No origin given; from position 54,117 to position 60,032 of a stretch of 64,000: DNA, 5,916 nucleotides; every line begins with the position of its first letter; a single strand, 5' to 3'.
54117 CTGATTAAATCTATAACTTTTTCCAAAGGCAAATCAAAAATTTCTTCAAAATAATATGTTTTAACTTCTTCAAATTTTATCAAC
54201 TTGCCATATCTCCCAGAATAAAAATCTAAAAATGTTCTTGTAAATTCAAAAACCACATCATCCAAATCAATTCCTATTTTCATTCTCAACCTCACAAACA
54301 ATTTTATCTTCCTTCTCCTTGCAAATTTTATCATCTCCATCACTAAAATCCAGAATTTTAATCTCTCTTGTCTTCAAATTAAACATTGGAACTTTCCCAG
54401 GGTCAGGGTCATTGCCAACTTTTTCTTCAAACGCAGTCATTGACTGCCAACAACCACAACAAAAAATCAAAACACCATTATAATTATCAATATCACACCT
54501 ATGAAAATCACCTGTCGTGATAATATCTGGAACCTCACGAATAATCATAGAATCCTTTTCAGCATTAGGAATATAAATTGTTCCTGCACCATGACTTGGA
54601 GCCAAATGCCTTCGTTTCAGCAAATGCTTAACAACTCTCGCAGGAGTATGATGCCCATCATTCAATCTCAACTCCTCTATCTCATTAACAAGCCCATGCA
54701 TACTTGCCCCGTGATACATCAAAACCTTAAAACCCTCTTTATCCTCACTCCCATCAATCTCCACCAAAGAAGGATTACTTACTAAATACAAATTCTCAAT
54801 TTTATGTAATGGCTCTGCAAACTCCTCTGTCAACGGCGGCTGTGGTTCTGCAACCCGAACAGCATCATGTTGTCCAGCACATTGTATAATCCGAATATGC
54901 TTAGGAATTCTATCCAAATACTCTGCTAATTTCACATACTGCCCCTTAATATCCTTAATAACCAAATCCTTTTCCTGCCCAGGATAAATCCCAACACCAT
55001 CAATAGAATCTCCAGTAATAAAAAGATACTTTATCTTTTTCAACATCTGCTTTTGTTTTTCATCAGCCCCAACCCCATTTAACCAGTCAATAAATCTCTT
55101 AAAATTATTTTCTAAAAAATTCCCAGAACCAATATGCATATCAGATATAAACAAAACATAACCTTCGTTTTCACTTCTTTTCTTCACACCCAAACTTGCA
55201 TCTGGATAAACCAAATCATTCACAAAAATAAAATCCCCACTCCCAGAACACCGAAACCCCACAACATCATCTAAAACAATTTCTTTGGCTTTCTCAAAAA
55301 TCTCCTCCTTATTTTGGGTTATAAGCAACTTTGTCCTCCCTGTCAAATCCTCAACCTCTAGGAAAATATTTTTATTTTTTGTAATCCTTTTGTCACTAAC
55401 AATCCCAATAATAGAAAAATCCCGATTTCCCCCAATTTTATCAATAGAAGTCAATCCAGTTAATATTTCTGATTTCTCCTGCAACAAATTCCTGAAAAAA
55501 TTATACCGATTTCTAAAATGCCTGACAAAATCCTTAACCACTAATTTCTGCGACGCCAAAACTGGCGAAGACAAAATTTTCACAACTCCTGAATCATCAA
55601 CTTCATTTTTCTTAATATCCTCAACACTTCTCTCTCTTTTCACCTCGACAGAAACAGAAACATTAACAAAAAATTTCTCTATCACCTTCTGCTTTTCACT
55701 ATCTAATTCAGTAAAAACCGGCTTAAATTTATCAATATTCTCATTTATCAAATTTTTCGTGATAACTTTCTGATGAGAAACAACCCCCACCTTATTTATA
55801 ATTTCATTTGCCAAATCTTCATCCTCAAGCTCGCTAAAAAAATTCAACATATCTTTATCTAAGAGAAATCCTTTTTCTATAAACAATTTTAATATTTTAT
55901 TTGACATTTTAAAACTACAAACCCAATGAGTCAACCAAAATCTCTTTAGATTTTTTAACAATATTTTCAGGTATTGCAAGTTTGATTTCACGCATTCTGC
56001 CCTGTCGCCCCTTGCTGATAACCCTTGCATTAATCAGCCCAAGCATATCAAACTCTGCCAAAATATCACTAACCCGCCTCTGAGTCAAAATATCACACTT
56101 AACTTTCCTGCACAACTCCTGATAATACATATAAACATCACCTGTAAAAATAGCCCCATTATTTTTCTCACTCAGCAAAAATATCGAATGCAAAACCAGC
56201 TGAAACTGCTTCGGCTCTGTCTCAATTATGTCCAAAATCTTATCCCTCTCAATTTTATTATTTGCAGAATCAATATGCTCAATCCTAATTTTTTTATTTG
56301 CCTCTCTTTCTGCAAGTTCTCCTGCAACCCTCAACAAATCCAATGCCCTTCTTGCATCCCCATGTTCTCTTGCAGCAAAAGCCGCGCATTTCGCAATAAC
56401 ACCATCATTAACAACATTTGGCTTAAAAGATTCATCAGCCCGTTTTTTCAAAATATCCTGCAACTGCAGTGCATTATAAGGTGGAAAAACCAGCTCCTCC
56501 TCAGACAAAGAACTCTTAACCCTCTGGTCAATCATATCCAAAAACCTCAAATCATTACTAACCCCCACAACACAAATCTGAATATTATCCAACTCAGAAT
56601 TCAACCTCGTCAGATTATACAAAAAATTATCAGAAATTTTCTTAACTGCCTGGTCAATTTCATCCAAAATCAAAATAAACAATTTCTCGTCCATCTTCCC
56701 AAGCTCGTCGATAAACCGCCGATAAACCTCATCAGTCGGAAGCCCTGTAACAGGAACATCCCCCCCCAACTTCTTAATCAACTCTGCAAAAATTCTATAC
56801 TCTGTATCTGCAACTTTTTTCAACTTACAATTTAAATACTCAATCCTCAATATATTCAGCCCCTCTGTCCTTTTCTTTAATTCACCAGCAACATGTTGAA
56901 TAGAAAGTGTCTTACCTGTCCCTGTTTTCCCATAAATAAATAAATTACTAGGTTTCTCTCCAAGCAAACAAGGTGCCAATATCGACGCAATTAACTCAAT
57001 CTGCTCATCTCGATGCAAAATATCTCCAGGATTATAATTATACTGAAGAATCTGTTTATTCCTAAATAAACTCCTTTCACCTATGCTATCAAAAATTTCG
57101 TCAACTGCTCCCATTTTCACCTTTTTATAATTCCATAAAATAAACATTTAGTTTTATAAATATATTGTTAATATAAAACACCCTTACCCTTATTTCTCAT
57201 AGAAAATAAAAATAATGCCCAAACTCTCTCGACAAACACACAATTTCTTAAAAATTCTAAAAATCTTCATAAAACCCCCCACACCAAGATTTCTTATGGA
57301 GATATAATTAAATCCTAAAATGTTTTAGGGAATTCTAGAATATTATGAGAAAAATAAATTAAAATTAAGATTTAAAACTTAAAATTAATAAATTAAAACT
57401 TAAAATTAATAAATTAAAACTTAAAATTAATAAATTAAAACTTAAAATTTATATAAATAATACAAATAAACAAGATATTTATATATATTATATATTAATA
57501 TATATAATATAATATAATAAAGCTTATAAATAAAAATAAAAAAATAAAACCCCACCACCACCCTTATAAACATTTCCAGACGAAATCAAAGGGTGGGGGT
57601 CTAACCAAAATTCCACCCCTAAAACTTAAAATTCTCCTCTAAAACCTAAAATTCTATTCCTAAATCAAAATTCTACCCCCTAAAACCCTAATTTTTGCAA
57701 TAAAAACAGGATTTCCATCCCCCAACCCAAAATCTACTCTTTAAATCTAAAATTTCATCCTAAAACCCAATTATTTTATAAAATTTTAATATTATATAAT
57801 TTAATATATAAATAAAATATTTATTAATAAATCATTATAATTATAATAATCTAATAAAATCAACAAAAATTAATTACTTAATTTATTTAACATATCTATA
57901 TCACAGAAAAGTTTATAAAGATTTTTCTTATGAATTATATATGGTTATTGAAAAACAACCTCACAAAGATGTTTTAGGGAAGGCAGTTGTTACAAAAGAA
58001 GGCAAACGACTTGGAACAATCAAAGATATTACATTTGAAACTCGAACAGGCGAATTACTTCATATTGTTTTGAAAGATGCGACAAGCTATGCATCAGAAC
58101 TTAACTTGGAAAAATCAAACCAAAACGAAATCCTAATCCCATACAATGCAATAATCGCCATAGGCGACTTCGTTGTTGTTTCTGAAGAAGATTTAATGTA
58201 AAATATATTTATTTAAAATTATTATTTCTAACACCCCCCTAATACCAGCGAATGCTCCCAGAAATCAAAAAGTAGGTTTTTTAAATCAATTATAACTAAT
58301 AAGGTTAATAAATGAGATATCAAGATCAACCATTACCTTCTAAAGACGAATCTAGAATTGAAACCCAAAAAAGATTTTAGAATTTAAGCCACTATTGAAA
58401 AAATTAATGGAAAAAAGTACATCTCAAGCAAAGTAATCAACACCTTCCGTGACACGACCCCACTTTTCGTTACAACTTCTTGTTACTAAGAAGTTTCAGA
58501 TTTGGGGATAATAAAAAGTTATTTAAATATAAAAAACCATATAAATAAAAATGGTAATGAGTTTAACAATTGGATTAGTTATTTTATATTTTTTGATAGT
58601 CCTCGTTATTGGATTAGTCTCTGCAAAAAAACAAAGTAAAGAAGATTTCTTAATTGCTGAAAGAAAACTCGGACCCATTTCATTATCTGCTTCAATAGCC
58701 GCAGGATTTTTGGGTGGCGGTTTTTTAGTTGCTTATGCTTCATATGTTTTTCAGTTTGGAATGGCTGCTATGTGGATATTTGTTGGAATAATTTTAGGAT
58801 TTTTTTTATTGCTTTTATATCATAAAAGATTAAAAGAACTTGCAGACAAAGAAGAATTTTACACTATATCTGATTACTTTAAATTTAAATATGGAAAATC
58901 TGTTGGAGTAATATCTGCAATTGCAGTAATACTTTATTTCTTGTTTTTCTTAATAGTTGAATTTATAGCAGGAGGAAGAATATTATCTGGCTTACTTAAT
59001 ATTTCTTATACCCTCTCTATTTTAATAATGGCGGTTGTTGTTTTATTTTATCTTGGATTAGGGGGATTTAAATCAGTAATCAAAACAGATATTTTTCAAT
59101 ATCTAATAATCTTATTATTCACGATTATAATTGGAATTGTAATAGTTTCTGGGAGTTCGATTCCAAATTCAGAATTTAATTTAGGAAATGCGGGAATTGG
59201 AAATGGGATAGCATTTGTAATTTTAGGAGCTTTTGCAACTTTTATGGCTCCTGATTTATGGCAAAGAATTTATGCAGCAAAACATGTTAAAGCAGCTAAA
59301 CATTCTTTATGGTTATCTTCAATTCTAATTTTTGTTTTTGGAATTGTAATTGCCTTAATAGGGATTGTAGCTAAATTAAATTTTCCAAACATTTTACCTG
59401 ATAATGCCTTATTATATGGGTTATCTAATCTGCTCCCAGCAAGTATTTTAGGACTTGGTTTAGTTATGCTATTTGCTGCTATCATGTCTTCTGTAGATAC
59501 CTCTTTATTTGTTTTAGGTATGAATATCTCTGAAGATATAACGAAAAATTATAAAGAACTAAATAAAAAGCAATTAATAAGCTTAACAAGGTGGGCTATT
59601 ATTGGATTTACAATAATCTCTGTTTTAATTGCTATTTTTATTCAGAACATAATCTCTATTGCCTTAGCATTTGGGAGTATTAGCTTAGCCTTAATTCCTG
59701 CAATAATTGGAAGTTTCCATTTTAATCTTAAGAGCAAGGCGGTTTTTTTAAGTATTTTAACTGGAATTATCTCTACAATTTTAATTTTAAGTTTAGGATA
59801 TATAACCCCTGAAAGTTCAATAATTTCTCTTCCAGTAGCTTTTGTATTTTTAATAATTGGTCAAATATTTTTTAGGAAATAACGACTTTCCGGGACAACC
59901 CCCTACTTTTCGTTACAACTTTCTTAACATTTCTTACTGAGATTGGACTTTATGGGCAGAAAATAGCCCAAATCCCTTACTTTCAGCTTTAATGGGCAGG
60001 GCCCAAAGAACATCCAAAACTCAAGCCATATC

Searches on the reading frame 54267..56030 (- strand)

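Call 94: search_protein_families(library=pfam, max_evalue=0.00001, proteins=[window:54267-56030:-])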
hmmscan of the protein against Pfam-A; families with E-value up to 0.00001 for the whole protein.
window:54267-56030:- (587 aa): 1 family
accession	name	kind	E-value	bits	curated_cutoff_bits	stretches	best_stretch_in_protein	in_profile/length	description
PF04042.21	DNA_pol_E_B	-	8.4e-14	51.9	29.1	1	292-508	1-203/210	DNA polymerase alpha/epsilon subunit B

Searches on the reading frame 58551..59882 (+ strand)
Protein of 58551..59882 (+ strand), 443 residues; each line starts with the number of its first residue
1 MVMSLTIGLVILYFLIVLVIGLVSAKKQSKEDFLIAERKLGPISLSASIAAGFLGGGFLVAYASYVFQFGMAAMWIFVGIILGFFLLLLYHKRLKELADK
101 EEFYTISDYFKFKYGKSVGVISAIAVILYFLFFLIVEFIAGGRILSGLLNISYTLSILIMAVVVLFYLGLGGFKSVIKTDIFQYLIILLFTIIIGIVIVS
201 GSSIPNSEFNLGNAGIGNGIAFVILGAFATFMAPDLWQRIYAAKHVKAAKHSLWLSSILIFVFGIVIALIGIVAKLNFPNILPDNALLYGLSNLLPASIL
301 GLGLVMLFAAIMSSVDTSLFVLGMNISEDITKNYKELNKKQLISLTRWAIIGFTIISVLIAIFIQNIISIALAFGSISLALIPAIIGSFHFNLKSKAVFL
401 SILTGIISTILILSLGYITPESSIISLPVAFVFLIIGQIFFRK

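Call 94: search_protein_families(library=pfam, max_evalue=0.00001, proteins=[window:58551-59882:+])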
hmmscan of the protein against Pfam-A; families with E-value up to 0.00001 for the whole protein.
window:58551-59882:+ (443 aa): 1 family
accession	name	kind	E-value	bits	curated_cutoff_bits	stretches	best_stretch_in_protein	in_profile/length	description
PF00474.23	SSF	-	2.2e-26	93.1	22.8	1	33-383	1-383/406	Sodium:solute symporter family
